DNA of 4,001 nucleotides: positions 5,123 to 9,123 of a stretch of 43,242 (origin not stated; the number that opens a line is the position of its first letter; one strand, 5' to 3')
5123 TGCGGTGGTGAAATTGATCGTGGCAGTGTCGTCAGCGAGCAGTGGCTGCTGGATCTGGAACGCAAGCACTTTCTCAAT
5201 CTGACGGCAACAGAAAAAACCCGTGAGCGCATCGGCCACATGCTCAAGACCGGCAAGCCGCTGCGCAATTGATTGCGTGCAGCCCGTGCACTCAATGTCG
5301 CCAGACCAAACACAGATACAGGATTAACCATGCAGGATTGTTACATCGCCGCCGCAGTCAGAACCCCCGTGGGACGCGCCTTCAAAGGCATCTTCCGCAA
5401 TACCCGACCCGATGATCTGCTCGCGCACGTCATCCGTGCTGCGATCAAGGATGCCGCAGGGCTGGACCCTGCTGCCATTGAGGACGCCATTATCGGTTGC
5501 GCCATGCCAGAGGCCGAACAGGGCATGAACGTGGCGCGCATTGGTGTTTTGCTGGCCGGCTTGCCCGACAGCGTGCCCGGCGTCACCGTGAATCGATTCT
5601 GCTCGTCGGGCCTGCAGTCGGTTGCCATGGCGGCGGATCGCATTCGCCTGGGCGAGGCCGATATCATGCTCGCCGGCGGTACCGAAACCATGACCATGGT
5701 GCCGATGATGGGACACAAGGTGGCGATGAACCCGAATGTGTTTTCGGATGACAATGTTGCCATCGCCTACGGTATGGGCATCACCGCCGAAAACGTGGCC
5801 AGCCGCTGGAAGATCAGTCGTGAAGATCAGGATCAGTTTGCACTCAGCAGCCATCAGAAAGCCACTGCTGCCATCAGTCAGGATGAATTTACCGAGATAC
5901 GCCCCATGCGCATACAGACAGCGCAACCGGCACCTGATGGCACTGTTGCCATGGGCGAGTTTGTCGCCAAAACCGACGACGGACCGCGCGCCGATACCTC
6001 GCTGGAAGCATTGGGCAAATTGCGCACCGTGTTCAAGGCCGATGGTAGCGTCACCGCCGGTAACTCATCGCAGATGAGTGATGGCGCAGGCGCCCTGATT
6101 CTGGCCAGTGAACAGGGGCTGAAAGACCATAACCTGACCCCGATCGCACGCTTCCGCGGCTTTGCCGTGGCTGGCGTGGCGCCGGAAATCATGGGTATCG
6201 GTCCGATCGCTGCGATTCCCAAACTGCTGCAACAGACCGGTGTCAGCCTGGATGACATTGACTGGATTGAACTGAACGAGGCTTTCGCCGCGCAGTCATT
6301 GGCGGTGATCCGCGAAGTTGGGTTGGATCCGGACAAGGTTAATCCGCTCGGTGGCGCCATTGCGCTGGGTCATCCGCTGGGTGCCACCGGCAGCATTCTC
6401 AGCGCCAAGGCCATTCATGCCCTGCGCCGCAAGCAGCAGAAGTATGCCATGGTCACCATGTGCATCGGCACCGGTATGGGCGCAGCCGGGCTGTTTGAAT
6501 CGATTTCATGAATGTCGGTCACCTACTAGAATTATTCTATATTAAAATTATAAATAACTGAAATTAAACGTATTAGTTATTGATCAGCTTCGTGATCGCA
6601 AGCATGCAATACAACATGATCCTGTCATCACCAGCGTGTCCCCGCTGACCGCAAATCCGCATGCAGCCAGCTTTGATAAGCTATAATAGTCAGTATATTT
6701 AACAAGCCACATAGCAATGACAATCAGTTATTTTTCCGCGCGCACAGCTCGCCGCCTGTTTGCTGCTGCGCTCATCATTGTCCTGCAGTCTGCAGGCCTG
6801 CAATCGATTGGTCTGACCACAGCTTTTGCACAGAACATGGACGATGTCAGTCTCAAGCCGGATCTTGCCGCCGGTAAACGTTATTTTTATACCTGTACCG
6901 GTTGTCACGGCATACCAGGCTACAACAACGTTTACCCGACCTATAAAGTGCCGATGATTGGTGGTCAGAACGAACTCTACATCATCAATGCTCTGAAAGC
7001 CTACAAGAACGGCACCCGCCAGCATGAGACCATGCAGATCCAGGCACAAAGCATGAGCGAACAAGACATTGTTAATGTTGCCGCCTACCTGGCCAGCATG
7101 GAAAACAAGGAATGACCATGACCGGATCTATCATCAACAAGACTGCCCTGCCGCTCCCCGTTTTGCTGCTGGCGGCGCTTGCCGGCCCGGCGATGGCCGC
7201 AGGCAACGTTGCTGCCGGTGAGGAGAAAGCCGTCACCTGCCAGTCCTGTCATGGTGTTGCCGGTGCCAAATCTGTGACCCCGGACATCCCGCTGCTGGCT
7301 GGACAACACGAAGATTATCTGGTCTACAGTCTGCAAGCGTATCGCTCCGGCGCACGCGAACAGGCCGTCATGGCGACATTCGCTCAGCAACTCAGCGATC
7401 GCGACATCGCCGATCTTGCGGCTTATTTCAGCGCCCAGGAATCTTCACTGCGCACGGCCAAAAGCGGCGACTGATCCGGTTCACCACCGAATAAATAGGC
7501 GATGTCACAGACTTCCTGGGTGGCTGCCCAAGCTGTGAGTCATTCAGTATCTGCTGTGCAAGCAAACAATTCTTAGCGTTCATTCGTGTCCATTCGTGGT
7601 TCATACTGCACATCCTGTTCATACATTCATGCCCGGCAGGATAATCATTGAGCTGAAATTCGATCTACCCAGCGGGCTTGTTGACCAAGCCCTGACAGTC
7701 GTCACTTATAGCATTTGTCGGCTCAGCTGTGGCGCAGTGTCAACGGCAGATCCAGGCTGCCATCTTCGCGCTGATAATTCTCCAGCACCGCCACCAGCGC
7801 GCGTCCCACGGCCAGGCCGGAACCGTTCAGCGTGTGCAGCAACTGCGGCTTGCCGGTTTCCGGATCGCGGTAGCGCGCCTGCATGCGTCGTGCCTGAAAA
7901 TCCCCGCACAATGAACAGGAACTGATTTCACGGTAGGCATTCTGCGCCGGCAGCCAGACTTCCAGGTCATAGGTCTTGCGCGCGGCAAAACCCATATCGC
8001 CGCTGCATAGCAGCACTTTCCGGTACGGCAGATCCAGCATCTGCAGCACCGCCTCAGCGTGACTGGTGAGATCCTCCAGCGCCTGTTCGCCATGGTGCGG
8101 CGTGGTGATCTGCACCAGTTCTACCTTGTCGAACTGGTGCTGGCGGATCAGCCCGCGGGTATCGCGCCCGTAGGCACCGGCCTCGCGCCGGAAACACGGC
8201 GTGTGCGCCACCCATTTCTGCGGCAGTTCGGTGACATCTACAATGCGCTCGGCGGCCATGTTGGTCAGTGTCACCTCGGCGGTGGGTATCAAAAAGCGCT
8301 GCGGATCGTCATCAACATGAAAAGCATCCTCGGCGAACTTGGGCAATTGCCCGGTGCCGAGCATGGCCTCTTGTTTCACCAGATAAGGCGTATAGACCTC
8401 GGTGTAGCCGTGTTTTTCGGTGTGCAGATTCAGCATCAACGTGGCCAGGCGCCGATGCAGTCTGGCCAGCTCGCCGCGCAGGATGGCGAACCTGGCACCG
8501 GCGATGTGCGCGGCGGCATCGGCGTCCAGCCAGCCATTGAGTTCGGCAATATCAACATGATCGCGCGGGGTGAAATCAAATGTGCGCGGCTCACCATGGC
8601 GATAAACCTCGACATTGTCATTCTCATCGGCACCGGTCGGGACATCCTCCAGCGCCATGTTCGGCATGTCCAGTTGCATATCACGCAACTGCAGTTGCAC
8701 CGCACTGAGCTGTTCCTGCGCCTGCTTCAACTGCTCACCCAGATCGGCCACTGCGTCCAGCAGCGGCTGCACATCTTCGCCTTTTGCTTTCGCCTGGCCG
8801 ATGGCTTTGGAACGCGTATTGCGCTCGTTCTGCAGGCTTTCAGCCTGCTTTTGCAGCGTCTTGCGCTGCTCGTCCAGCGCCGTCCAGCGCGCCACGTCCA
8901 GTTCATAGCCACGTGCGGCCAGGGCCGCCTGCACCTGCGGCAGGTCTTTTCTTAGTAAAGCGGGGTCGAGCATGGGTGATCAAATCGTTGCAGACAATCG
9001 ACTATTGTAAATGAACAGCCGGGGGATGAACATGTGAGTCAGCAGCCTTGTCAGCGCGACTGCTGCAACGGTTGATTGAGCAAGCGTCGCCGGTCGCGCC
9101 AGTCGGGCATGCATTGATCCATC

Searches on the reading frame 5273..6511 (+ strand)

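Call 72: search_protein_families(library=pfam, proteins=[window:5273-6511:+], max_evalue=0.00001)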
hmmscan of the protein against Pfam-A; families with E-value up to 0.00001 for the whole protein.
window:5273-6511:+ (412 aa): 3 families
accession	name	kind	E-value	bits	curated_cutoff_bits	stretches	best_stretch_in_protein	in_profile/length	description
PF00108.29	Thiolase_N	-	2.7e-72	243.7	26.4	1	24-281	2-260/260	Thiolase, N-terminal domain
PF02803.24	Thiolase_C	-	2.5e-44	150.3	27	1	288-409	1-122/123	Thiolase, C-terminal domain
PF00109.32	ketoacyl-synt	-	4.3e-08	33.5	20.8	1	103-141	167-205/252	Beta-ketoacyl synthase, N-terminal domain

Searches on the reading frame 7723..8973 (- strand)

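Call 72: search_protein_families(library=pfam, proteins=[window:7723-8973:-], max_evalue=0.00001)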
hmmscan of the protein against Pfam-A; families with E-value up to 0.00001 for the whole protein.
window:7723-8973:- (416 aa): 2 families
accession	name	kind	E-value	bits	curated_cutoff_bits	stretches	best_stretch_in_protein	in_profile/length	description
PF00587.30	tRNA-synt_2b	-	6e-37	127.9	29.3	1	221-400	4-179/179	tRNA synthetase class II core domain (G, H, P, S and T)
PF02403.27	Seryl_tRNA_N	-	1.1e-26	93.6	28.2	1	1-106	1-107/108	Seryl-tRNA synthetase N-terminal domain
